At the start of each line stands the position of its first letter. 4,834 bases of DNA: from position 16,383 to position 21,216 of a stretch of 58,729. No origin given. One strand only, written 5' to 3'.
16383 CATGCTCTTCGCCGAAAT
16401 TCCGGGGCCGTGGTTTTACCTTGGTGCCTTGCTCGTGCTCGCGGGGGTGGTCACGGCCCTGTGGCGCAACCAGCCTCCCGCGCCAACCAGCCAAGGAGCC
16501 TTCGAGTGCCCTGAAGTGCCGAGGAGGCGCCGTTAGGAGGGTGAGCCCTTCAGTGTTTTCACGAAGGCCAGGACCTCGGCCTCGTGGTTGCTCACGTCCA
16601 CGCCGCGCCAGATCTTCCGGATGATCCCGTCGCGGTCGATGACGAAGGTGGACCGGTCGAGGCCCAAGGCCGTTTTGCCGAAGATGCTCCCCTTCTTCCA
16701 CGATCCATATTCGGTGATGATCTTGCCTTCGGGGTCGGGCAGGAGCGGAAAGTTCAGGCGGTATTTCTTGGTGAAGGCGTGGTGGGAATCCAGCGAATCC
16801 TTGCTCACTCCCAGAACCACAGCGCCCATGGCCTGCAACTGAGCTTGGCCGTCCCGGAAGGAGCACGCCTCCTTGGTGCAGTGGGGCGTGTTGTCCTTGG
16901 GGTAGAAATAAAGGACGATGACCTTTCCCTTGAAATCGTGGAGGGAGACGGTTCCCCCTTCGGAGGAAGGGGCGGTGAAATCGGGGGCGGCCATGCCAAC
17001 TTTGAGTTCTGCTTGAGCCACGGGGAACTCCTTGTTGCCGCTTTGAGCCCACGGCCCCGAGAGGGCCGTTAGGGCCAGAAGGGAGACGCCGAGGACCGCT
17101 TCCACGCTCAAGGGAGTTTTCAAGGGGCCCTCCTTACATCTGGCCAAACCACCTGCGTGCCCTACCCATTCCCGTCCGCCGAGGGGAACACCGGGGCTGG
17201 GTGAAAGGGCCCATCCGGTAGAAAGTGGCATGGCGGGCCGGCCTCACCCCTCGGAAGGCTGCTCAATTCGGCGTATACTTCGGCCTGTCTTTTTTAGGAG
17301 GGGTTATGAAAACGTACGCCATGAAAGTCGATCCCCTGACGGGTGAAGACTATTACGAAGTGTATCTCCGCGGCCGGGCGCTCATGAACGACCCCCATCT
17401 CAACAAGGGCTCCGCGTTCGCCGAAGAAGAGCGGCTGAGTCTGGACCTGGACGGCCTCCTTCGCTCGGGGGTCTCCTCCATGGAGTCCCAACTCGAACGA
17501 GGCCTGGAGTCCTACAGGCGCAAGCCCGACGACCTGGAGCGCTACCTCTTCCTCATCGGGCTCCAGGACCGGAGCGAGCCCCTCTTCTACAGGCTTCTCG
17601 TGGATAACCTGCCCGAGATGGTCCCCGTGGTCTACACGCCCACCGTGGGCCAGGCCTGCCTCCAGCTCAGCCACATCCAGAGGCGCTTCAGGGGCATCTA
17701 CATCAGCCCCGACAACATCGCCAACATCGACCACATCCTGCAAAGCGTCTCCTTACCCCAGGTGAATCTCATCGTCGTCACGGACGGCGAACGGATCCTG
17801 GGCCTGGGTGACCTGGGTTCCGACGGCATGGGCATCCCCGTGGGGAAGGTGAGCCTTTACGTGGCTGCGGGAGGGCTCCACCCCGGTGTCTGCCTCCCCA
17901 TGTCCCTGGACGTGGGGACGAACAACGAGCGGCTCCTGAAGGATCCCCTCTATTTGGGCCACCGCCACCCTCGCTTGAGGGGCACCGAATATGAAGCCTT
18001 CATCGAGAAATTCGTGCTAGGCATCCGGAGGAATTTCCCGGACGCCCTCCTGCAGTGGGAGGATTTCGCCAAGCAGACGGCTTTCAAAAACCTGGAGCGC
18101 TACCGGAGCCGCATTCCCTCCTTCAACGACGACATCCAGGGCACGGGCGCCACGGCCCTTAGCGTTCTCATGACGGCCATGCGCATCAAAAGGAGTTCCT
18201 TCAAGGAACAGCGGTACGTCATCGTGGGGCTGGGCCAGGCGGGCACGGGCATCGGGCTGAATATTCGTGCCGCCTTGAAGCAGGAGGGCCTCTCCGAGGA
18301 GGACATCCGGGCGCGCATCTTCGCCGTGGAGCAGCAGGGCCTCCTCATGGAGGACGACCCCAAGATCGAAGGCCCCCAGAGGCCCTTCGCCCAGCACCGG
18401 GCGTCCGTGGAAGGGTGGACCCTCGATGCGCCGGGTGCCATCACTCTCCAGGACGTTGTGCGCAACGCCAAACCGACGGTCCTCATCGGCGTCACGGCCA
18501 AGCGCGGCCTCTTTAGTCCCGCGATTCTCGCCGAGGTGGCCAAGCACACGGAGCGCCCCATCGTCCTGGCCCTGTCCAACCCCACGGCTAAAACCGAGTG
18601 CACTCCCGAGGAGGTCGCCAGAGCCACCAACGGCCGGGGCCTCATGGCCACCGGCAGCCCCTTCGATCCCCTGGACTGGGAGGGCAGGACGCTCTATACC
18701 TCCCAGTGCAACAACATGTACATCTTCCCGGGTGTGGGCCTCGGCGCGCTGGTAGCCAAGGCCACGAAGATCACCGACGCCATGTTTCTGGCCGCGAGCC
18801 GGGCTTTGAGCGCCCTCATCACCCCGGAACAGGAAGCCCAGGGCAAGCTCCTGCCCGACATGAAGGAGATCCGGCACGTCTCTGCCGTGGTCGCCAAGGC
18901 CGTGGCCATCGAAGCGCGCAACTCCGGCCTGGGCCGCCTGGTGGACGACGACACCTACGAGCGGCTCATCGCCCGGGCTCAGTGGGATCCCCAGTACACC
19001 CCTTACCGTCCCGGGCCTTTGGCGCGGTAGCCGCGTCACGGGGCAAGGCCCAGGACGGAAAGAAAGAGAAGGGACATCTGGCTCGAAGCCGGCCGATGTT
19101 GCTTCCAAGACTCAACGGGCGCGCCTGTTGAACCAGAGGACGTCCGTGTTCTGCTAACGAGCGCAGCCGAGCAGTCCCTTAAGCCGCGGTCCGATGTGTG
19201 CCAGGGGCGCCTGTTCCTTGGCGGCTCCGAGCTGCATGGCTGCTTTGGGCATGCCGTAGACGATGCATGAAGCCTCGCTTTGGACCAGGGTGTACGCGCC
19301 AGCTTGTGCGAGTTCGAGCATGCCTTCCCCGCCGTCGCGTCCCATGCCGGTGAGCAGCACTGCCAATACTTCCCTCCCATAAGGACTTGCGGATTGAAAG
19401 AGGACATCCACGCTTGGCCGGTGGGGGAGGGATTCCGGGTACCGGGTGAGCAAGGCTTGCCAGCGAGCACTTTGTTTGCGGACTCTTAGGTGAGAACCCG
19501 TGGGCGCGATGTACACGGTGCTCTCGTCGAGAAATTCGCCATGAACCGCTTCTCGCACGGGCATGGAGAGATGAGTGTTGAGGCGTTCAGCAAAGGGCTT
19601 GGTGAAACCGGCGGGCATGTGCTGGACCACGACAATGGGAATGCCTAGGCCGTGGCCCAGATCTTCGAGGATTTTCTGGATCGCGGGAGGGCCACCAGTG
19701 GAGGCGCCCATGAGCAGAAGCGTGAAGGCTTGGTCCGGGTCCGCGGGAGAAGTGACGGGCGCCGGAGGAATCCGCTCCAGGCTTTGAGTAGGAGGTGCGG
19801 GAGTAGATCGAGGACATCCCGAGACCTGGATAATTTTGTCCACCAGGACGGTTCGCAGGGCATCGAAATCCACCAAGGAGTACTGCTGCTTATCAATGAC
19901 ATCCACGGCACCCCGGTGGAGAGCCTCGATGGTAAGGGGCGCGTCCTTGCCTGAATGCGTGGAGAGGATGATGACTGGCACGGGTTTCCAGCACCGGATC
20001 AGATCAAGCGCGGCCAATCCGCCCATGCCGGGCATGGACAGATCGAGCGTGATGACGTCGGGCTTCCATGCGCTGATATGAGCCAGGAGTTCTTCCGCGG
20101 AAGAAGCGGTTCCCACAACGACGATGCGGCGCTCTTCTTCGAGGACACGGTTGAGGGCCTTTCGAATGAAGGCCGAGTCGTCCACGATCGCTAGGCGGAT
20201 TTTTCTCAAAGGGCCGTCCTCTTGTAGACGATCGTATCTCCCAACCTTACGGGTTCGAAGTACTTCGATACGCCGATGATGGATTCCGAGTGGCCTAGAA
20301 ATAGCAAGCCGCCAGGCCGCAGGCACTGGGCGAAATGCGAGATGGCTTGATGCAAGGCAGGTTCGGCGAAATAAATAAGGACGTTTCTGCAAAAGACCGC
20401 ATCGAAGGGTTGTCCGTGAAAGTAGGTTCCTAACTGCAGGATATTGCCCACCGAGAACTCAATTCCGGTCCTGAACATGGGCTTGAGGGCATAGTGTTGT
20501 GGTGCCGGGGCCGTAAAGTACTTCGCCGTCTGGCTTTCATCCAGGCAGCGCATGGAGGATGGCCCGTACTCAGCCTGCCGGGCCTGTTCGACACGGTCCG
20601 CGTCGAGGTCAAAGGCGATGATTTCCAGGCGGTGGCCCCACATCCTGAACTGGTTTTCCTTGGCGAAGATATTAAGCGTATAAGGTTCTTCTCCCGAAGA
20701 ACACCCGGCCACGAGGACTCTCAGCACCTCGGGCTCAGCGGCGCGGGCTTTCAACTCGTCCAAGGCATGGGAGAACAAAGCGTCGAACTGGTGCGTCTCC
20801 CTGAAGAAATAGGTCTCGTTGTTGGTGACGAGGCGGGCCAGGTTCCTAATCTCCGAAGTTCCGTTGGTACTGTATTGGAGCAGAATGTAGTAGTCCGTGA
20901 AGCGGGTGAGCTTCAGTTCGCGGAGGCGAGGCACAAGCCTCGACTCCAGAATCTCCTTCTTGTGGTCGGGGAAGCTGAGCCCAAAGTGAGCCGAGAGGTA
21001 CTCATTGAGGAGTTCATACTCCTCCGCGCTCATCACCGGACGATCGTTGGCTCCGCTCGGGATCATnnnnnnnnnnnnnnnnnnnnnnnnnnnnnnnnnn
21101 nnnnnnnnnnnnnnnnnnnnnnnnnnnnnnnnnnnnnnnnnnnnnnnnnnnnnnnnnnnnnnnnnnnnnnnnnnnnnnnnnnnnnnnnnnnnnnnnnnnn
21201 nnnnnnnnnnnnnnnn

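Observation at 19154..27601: Chemosensory operon with the Myxococcus Che7 gene order, including a HEAT-repeat protein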

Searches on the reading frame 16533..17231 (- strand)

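Call 5: search_protein_families(library=pfam, proteins=[window:16533-17231:-], max_evalue=0.01)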
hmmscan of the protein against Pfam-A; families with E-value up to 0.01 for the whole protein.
window:16533-17231:- (232 aa): 3 families
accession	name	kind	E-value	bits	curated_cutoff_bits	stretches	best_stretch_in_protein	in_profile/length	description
PF00578.27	AhpC-TSA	-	6.8e-41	139.5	26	1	78-206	1-123/124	AhpC/TSA family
PF08534.16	Redoxin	-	8.4e-22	78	26.6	1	77-214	1-138/148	Redoxin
PF13911.12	AhpC-TSA_2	-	0.0074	17.1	27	0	129-183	6-60/114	AhpC/TSA antioxidant enzyme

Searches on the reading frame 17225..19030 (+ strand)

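Call 5: search_protein_families(library=pfam, proteins=[window:17225-19030:+], max_evalue=0.01)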
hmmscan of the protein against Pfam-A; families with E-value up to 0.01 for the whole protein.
window:17225-19030:+ (601 aa): 2 families
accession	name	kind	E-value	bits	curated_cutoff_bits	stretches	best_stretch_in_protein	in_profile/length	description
PF03949.21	Malic_M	-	1.1e-90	303.8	23.5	1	304-564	1-257/258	Malic enzyme, NAD binding domain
PF00390.24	malic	-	4.1e-65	219.5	23.1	1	114-294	1-182/182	Malic enzyme, N-terminal domain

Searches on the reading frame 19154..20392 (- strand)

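Call 5: search_protein_families(library=pfam, proteins=[window:19154-20392:-], max_evalue=0.01)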
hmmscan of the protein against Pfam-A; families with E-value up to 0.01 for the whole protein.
window:19154-20392:- (412 aa): 2 families
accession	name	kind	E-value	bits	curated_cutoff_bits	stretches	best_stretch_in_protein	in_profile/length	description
PF01339.22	CheB_methylest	-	5.6e-59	199.2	24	1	227-404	2-174/174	CheB methylesterase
PF00072.30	Response_reg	-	9.6e-21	74.5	30.2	1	68-169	2-100/111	Response regulator receiver domain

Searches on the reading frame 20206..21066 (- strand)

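Call 4: search_protein_families(library=pfam, proteins=[window:20206-21066:-], max_evalue=0.01)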
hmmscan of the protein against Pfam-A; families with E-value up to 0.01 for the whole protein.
window:20206-21066:- (286 aa): 7 families
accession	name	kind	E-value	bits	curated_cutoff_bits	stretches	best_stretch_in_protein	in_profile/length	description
PF01739.24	CheR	-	1.4e-47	162.1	27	1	83-274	1-190/195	CheR methyltransferase, SAM binding domain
PF03705.20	CheR_N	-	4.4e-12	45.9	27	1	15-64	1-50/53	CheR methyltransferase, all-alpha domain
PF13649.12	Methyltransf_25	-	7.4e-09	36.6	27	1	201-253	47-97/97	Methyltransferase domain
PF08241.18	Methyltransf_11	-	1.1e-07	32.9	21.2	1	193-257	39-95/95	Methyltransferase domain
PF08242.18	Methyltransf_12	-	3.6e-07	31.3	30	1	130-255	10-98/98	Methyltransferase domain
PF13489.12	Methyltransf_23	-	2.3e-06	27.9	27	1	100-257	7-116/164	Methyltransferase domain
PF13847.12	Methyltransf_31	-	1.2e-05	25.5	27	1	200-258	54-110/145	Methyltransferase domain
